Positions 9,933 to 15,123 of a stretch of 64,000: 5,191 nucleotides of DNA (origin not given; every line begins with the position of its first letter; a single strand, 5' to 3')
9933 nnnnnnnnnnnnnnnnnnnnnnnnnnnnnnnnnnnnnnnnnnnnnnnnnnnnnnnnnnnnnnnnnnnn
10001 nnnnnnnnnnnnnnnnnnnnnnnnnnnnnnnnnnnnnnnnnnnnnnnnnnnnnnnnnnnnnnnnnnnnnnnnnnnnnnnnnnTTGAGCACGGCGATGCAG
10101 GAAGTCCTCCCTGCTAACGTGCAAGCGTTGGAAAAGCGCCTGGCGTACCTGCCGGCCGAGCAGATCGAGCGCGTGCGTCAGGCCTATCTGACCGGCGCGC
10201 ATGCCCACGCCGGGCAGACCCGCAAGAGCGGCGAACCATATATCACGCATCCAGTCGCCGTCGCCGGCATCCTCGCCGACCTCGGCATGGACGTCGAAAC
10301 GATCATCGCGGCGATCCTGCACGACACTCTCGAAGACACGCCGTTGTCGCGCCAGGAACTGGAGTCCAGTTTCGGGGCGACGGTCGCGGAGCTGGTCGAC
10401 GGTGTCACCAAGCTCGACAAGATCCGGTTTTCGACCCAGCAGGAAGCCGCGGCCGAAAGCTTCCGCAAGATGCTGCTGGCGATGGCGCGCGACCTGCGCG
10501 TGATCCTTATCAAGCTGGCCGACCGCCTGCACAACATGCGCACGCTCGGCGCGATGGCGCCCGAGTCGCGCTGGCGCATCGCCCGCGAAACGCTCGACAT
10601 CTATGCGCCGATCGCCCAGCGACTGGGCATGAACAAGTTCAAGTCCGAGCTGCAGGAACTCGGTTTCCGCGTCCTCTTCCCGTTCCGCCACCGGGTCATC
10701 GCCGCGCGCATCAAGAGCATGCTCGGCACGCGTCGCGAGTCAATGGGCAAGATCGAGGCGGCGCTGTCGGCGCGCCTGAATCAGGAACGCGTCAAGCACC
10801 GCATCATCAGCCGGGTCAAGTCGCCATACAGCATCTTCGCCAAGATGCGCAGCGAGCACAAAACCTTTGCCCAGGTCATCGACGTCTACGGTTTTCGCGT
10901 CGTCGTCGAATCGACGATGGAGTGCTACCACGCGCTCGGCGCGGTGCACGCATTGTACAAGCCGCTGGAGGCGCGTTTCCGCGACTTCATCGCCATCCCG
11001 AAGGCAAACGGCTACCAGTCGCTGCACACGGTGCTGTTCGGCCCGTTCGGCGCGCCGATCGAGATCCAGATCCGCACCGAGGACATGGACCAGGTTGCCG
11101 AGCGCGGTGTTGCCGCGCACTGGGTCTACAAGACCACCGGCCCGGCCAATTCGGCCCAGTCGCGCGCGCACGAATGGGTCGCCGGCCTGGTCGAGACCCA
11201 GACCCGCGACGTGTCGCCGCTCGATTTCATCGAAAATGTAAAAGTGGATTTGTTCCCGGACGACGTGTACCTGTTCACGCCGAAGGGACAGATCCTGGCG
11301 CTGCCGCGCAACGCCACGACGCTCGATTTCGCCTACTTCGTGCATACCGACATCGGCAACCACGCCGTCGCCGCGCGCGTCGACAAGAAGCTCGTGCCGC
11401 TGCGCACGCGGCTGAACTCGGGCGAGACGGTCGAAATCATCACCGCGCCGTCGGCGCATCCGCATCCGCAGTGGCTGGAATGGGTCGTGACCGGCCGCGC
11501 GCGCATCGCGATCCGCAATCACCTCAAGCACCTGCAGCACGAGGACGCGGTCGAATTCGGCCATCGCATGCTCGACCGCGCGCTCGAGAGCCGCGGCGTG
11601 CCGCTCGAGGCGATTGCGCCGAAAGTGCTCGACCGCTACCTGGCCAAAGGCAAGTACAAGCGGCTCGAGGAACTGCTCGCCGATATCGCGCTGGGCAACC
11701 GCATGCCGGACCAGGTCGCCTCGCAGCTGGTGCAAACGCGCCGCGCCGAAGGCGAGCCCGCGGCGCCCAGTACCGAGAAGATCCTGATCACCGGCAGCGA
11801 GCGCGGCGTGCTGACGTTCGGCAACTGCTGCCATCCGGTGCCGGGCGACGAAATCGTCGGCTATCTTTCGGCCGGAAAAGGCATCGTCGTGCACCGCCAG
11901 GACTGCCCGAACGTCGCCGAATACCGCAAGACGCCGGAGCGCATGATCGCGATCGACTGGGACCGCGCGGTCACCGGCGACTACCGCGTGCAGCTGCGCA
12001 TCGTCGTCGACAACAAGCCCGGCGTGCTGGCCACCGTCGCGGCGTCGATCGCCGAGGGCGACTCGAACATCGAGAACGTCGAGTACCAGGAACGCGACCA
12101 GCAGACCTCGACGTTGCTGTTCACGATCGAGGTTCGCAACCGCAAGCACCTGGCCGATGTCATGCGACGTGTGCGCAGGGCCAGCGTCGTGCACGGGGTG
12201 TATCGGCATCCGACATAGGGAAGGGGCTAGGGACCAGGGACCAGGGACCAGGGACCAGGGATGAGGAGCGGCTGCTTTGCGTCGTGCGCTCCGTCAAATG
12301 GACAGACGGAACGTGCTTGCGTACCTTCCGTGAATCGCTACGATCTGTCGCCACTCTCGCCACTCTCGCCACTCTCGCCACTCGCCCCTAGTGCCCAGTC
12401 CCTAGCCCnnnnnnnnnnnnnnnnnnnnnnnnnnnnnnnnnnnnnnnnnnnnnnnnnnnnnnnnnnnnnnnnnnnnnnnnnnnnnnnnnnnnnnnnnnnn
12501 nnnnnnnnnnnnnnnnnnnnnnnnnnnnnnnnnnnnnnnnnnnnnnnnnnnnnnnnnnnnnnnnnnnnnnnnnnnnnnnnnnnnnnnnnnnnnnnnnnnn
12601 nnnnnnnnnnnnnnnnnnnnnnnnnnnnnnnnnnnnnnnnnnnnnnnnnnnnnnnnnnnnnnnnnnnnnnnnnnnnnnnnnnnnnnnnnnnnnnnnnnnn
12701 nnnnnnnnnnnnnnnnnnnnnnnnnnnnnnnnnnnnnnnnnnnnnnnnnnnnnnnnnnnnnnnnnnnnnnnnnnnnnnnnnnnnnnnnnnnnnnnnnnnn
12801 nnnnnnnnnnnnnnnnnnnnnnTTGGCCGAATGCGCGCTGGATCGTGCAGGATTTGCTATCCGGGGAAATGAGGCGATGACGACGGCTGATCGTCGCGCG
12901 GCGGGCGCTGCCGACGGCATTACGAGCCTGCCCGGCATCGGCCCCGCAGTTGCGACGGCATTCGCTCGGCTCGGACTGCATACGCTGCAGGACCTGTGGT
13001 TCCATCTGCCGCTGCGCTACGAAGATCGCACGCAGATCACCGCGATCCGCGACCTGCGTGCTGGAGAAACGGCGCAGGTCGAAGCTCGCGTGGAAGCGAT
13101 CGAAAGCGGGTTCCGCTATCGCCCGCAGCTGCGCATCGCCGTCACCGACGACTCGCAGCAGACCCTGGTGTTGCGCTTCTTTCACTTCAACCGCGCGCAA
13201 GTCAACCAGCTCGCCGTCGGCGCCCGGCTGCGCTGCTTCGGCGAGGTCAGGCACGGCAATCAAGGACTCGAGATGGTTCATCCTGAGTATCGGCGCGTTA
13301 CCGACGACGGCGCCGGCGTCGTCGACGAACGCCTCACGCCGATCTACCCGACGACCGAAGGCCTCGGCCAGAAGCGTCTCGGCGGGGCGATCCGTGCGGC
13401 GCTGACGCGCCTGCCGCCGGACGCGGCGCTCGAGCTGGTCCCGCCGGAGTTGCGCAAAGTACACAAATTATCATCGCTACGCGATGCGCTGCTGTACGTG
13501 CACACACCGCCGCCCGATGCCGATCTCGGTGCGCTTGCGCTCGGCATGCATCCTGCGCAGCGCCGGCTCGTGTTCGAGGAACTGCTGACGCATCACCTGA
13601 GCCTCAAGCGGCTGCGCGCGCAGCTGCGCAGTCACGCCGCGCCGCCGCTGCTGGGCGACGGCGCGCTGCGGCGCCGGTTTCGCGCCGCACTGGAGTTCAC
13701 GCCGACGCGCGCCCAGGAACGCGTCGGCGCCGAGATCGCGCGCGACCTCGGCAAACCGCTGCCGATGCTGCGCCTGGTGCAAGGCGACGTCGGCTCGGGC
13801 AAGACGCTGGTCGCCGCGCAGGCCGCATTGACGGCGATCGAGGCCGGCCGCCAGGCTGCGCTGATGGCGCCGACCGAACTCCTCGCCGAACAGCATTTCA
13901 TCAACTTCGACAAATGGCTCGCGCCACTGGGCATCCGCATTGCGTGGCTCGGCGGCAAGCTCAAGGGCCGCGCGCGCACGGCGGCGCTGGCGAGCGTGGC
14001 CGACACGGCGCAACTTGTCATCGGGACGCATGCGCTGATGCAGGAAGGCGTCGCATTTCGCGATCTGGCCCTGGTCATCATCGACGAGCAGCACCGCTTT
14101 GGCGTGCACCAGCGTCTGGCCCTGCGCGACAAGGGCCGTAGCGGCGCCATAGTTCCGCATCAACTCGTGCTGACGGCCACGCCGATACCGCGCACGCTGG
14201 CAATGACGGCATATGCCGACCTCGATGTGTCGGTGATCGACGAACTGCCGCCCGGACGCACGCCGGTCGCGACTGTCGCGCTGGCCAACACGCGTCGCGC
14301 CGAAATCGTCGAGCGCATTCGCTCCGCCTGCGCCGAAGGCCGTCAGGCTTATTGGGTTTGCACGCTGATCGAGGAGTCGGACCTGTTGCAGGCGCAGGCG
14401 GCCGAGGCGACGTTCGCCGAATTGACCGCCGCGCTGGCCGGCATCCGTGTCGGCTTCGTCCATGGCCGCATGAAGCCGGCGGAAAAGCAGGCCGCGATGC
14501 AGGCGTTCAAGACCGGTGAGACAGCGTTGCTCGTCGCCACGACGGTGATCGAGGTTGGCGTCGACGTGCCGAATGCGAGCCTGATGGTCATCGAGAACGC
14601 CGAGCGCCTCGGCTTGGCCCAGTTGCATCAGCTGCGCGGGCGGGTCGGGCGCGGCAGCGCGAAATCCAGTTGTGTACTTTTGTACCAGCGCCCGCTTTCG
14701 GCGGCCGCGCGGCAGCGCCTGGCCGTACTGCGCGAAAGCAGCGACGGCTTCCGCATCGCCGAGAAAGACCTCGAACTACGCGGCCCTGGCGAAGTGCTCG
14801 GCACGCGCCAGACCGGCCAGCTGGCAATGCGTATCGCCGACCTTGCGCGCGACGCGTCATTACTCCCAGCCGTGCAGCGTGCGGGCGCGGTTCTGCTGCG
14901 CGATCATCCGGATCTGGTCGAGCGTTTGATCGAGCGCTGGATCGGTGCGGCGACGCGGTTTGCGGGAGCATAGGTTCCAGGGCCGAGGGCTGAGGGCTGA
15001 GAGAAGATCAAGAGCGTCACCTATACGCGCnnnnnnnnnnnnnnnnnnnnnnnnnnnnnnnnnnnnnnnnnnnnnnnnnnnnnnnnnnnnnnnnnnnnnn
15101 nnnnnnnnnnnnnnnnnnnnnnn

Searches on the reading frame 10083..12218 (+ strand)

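Call 71: search_protein_families(library=pfam, proteins=[window:10083-12218:+], max_evalue=0.000001)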
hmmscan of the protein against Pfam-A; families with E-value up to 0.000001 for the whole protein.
window:10083-12218:+ (711 aa): 7 families
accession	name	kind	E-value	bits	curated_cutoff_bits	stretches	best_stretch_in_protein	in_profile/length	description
PF13328.12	HD_4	-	3.8e-53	179.8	27.2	1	39-183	6-155/156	HD domain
PF04607.23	RelA_SpoT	-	1.2e-38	132.3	27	1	243-352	1-111/113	Region found in RelA / SpoT proteins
PF02824.27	TGS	-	2e-18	66.6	22.2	1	395-454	1-60/60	TGS domain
PF13291.12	ACT_4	-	1.7e-17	64.3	27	1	632-708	3-80/80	ACT domain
PF19296.4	RelA_AH_RIS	-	8.5e-14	52.5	23.8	1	467-556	3-89/185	RelA/SpoT, AH and RIS domains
PF01966.28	HD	-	2.6e-12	47.5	22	1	53-152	1-116/116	HD domain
PF22629.2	ACT_AHAS_ss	-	3.9e-07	30.6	27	0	638-698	1-60/67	AHAS small subunit-like ACT domain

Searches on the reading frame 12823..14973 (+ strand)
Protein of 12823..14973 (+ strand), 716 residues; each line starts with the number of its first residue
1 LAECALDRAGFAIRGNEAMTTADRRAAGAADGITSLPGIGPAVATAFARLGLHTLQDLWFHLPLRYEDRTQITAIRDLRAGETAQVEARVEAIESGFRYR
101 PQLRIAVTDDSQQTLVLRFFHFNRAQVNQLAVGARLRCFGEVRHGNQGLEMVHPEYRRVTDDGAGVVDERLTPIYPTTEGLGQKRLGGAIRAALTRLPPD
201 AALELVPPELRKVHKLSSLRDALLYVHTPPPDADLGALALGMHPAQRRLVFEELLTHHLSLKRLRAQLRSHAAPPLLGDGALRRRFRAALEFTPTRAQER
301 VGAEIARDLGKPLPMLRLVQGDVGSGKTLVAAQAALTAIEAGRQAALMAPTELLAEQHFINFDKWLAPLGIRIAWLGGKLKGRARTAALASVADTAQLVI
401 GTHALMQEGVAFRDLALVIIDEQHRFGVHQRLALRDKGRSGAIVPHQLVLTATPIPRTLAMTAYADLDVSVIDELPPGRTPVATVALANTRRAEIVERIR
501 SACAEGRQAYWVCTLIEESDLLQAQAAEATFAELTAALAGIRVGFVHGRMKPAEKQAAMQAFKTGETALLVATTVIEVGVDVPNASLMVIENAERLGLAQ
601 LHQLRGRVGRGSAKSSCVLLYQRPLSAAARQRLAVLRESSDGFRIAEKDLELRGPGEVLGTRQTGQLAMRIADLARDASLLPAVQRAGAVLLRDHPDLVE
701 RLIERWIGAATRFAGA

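Call 71: search_protein_families(library=pfam, proteins=[window:12823-14973:+], max_evalue=0.000001)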
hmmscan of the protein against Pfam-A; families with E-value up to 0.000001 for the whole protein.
window:12823-14973:+ (716 aa): 5 families
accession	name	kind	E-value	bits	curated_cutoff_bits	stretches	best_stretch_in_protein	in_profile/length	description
PF00271.37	Helicase_C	-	5.6e-22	78.5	23.5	1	504-610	13-108/110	Helicase conserved C-terminal domain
PF00270.35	DEAD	-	1.1e-21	77.7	26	1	318-459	18-164/167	DEAD/DEAH box helicase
PF17191.10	RecG_wedge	-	9.1e-16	58.3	23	1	38-195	7-160/162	RecG wedge domain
PF19833.4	RecG_dom3_C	-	3.5e-11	43.4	26.8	1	640-694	2-57/87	ATP-dependent DNA helicase RecG, domain 3, C-terminal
PF04851.21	ResIII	-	4.4e-07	30.4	22.5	1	318-454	27-162/164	Type III restriction enzyme, res subunit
